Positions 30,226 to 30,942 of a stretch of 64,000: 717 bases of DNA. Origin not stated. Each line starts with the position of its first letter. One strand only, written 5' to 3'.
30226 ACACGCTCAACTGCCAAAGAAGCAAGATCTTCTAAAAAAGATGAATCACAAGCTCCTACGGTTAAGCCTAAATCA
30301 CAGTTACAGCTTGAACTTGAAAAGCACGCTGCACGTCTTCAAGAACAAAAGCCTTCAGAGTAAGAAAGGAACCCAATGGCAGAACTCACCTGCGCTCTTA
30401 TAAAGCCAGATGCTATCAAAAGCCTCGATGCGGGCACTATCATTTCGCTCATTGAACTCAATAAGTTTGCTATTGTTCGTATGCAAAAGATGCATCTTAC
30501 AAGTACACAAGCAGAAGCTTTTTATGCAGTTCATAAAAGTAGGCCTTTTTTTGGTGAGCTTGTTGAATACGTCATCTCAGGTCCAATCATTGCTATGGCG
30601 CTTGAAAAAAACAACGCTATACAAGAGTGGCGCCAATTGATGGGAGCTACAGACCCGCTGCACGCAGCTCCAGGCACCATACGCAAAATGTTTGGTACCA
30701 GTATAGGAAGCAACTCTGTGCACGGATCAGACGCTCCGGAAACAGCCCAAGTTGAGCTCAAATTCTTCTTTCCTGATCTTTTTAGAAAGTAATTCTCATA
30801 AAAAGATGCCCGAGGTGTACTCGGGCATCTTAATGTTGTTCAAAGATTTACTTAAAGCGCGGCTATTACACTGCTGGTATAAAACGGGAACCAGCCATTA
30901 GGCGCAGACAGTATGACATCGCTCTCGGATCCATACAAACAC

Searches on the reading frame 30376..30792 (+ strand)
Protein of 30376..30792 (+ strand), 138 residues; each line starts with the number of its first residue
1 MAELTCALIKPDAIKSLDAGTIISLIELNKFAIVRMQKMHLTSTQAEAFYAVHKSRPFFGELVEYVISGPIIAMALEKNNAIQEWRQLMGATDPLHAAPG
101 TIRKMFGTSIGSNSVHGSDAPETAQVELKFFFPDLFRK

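Call 21: search_protein_families(library=pfam, proteins=[window:30376-30792:+], max_evalue=0.00001)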
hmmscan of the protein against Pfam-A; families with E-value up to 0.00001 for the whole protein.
window:30376-30792:+ (138 aa): 1 family
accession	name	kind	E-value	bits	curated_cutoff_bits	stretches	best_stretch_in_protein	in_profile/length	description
PF00334.24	NDK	-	9e-50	168.5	27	1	3-134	1-132/135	Nucleoside diphosphate kinase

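Call 54: list_cluster_members(proteins=[window:30376-30792:+, window:59058-60314:+, window:28570-30363:+, window:50709-52679:-, window:1013-2971:-, window:12810-13976:-, window:52786-54207:-, window:38714-40075:-, window:37782-38717:-, window:31506-32549:-])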
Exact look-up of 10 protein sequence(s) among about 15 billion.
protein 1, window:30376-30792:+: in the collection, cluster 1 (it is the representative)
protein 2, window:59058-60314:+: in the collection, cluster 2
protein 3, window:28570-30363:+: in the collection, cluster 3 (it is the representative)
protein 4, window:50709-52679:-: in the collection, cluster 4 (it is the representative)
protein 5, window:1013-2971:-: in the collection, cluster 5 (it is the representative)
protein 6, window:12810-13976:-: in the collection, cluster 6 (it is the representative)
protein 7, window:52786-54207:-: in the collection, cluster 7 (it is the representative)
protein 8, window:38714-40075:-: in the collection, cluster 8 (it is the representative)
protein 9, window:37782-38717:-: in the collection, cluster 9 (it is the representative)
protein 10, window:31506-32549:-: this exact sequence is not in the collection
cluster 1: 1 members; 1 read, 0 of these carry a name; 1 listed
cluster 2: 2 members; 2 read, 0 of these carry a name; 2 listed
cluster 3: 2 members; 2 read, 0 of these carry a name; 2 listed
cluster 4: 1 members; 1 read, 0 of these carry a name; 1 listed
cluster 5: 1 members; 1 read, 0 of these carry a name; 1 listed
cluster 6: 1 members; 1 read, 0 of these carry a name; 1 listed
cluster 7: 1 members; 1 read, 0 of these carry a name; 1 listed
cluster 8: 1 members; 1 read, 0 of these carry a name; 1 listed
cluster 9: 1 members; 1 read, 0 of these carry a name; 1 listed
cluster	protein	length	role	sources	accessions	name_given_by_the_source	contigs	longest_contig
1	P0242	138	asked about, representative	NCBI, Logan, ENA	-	-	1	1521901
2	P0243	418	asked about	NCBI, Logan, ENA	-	-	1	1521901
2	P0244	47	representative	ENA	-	-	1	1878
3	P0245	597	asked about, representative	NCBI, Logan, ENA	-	-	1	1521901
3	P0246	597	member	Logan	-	-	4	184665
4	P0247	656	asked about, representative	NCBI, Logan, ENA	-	-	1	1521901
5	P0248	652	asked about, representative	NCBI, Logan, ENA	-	-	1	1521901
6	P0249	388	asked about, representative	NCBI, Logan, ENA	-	-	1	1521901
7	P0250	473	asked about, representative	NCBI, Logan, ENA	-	-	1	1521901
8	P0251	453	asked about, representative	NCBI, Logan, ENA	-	-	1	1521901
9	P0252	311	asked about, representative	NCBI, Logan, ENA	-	-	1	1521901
